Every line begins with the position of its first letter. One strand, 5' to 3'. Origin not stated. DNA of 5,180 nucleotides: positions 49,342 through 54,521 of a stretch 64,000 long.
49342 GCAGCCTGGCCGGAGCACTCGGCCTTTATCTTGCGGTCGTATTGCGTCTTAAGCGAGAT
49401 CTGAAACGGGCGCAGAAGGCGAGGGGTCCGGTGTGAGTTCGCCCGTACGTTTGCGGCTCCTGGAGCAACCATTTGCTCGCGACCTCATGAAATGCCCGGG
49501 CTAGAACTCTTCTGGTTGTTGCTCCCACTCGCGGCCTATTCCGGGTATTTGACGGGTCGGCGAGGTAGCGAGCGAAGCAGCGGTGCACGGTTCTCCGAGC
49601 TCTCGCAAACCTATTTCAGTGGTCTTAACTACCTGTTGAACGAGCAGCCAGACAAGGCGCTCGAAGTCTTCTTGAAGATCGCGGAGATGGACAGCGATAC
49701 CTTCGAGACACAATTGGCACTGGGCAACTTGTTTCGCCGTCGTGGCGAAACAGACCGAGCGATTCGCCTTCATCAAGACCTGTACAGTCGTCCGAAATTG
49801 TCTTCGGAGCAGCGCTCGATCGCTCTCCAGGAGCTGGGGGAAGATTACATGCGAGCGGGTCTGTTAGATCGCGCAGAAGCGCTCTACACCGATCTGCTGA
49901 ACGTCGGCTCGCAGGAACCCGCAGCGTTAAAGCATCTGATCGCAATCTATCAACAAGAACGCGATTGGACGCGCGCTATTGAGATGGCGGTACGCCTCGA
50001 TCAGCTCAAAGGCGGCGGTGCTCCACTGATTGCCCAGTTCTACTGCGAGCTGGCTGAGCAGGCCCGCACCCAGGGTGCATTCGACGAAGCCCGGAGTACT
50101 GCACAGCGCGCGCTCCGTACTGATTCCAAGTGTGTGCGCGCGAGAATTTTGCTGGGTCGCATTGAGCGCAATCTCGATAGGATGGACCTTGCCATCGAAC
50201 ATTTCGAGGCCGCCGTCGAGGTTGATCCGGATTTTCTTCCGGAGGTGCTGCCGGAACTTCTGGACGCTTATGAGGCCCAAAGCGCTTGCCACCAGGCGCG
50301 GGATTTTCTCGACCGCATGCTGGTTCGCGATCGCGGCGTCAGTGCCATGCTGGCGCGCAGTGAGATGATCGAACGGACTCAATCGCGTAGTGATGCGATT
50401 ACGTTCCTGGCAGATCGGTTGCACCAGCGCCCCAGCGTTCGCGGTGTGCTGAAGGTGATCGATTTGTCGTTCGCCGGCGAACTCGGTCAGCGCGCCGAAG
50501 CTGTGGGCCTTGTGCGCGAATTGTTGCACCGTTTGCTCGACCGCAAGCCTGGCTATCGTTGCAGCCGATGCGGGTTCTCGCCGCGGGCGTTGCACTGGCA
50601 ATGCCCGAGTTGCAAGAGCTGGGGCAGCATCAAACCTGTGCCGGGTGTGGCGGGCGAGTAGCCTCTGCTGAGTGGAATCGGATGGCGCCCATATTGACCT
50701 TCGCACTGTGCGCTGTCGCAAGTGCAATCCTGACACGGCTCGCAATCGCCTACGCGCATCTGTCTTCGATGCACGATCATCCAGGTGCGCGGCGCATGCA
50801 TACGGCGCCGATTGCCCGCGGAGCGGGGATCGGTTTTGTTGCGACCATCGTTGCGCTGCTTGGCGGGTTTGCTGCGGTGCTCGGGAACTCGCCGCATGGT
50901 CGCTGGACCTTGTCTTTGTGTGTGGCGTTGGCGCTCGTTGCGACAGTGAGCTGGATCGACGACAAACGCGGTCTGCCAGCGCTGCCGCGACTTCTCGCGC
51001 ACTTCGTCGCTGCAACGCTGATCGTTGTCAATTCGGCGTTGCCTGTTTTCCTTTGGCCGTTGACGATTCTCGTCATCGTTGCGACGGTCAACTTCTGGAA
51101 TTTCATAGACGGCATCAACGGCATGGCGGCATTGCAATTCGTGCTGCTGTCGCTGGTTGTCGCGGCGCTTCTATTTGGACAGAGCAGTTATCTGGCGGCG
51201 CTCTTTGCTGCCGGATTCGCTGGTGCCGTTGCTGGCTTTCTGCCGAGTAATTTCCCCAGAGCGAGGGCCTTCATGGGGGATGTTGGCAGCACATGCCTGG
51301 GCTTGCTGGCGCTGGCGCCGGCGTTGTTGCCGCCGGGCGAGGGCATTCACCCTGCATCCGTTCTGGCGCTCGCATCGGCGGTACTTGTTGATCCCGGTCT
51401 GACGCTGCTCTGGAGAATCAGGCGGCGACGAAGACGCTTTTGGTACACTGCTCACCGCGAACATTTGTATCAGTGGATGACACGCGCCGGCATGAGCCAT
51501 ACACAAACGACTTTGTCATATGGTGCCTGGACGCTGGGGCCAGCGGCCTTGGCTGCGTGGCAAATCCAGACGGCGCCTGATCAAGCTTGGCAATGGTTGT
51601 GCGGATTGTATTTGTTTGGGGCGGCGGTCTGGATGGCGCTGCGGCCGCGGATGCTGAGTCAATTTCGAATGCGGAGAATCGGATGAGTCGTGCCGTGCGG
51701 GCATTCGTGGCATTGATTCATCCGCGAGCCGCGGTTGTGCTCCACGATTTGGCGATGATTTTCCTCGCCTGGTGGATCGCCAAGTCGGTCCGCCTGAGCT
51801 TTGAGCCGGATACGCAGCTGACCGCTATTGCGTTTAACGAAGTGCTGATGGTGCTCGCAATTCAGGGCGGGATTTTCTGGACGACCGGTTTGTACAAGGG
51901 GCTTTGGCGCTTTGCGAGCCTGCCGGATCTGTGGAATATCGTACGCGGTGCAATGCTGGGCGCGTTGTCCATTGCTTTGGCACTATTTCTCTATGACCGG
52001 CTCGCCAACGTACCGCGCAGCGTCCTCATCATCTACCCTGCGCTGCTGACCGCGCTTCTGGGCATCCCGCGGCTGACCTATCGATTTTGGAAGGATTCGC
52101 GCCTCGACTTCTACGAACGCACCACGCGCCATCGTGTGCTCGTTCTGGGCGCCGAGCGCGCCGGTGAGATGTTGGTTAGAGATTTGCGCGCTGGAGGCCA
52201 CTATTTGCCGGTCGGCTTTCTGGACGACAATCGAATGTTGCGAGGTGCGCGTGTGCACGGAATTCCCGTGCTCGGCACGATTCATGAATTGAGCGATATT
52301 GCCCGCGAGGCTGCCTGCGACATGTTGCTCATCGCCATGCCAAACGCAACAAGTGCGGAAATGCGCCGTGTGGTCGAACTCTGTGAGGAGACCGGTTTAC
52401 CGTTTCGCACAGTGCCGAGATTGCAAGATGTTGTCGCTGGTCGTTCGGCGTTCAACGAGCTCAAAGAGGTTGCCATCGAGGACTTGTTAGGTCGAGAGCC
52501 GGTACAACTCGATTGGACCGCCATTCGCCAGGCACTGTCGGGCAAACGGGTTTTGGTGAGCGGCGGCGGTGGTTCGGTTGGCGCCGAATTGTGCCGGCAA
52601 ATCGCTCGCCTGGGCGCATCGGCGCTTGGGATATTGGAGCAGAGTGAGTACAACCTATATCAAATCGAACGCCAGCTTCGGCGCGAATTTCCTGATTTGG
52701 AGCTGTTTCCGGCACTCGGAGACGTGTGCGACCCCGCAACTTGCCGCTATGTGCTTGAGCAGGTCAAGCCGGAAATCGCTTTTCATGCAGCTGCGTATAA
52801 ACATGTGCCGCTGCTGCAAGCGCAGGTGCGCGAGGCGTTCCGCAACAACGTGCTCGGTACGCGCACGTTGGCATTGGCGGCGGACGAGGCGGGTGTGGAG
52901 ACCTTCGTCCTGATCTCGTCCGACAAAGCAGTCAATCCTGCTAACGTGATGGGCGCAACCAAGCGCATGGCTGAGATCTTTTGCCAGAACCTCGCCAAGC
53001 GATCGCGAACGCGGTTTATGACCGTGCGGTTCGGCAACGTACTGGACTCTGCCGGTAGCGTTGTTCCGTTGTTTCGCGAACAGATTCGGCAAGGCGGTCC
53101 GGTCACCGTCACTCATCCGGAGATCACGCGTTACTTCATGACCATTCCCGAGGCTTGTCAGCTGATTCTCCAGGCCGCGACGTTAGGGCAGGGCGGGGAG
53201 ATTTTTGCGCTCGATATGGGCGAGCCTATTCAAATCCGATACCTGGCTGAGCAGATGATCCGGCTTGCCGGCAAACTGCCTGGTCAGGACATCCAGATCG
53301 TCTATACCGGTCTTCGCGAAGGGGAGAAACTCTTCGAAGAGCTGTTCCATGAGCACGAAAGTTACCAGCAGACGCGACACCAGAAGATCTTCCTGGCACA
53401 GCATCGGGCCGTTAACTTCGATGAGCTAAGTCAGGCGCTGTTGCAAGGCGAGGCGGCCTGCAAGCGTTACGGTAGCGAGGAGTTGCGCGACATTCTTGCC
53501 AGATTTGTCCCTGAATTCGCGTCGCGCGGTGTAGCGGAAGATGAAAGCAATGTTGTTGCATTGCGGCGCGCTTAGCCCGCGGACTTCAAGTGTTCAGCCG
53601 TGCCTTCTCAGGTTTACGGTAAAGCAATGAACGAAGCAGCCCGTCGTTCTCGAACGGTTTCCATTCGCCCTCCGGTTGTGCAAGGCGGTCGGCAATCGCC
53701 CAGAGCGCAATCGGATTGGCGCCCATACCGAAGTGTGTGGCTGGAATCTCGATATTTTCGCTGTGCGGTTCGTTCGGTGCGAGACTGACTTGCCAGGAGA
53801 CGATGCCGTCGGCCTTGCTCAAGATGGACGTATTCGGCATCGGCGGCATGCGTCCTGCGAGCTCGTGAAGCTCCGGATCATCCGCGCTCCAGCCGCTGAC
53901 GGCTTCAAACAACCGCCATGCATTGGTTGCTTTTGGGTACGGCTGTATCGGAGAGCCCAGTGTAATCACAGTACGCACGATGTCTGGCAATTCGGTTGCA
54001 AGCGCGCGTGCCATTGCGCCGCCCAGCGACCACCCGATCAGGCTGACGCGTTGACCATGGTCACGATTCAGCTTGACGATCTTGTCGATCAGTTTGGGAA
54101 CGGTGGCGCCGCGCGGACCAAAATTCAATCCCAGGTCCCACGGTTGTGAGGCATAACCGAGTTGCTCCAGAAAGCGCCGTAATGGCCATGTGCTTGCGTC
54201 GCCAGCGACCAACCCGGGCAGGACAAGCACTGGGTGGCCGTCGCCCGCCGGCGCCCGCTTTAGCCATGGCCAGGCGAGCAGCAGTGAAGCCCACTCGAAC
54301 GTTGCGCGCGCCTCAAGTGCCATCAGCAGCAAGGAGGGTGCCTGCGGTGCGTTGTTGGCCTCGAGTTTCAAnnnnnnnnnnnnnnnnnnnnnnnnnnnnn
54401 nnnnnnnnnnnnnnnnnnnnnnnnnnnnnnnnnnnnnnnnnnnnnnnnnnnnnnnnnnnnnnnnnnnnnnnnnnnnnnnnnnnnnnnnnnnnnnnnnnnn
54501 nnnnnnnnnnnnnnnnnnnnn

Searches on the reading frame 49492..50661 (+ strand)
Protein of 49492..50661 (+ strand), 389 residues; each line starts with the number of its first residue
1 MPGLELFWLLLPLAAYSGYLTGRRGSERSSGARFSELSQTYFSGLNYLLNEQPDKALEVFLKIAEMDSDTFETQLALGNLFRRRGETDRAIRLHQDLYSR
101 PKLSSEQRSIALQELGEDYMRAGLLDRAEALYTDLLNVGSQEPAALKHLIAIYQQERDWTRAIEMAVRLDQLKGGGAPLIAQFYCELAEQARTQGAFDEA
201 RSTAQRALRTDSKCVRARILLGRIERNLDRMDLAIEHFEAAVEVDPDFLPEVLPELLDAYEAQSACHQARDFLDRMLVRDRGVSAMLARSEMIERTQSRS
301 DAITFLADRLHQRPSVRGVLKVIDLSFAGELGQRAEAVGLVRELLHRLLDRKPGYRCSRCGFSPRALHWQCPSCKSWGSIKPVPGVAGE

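Call 7: search_protein_families(library=pfam, proteins=[window:49492-50661:+], max_evalue=0.0001)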
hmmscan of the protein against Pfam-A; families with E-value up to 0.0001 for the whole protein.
window:49492-50661:+ (389 aa): 12 families
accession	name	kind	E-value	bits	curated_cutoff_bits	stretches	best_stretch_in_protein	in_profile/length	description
PF13432.12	TPR_16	-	6.6e-14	52.5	32.7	1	187-246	3-62/65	Tetratricopeptide repeat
PF07719.23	TPR_2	-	7e-14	51.2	27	0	217-247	3-33/34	Tetratricopeptide repeat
PF00515.34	TPR_1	-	7.4e-14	51.3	27.8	0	216-248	2-34/34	Tetratricopeptide repeat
PF13428.12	TPR_14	-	3.9e-13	49.1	23.5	0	187-224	7-44/44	Tetratricopeptide repeat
PF13424.12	TPR_12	-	1.5e-11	44.8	30.1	0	46-98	12-72/77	Tetratricopeptide repeat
PF13176.12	TPR_7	-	1.7e-11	43.7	27.9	0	76-97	4-25/36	Tetratricopeptide repeat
PF18073.7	Zn_ribbon_LapB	-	4.1e-11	42.8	25.7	1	355-382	1-28/28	Rubredoxin metal binding domain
PF14559.12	TPR_19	-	1.7e-10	41.5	25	1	193-252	3-61/68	Tetratricopeptide repeat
PF13181.12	TPR_8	-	2e-10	40.4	25.7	0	216-247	2-33/34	Tetratricopeptide repeat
PF13429.12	TPR_15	-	6.6e-06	26.2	26.2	0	141-227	108-194/280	Tetratricopeptide repeat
PF13371.12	TPR_9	-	2.5e-05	24.6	35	0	192-247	6-61/73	Tetratricopeptide repeat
PF12895.13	ANAPC3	-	8.3e-05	23.2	27.2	0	187-240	29-81/82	Anaphase-promoting complex, cyclosome, subunit 3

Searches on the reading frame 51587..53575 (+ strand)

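Call 7: search_protein_families(library=pfam, proteins=[window:51587-53575:+], max_evalue=0.0001)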
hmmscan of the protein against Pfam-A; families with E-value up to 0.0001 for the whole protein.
window:51587-53575:+ (662 aa): 7 families
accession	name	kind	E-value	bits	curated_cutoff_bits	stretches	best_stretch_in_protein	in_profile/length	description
PF02719.21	Polysacc_synt_2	-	2.7e-111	371.9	20.2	1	322-605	1-292/293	Polysaccharide biosynthesis protein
PF01370.27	Epimerase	-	9.5e-20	71.5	20.9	1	322-540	1-237/240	NAD dependent epimerase/dehydratase family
PF13727.12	CoA_binding_3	-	1.6e-16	61.2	25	1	106-277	8-175/175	CoA-binding domain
PF04321.23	RmlD_sub_bind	-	3.5e-12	46.4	27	1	321-507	2-174/287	RmlD substrate binding domain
PF16363.11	GDP_Man_Dehyd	-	1.1e-10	42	27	1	323-446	1-130/332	GDP-mannose 4,6 dehydratase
PF01073.25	3Beta_HSD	-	1.8e-07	30.9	22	1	323-452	1-123/280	3-beta hydroxysteroid dehydrogenase/isomerase family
PF08659.16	KR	-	1.7e-05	25.2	22.6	1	322-448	3-139/180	KR domain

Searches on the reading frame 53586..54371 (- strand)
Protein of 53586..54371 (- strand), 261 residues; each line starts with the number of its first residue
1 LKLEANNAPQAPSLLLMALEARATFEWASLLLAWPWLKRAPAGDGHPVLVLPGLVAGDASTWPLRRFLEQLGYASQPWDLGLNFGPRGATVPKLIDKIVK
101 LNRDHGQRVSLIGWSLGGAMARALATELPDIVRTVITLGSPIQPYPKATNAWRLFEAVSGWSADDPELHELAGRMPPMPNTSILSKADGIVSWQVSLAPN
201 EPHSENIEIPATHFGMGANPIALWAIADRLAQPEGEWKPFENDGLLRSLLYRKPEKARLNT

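Call 67: search_protein_families(library=pfam, proteins=[window:53586-54371:-], max_evalue=0.0001)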
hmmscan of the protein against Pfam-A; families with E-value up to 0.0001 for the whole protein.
window:53586-54371:- (261 aa): 4 families
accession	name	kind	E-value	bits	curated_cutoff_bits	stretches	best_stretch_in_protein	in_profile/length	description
PF07819.20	PGAP1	-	1.8e-07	31.6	24.3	1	92-195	73-180/233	PGAP1-like alpha/beta domain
PF00561.26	Abhydrolase_1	-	2e-06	28.1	25.8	1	91-154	55-114/245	alpha/beta hydrolase fold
PF12697.13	Abhydrolase_6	-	7.8e-06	27.1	26.3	1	48-208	1-155/217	Alpha/beta hydrolase family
PF02089.21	Palm_thioest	-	3.9e-05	23.9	26.8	1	95-143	62-111/254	Palmitoyl protein thioesterase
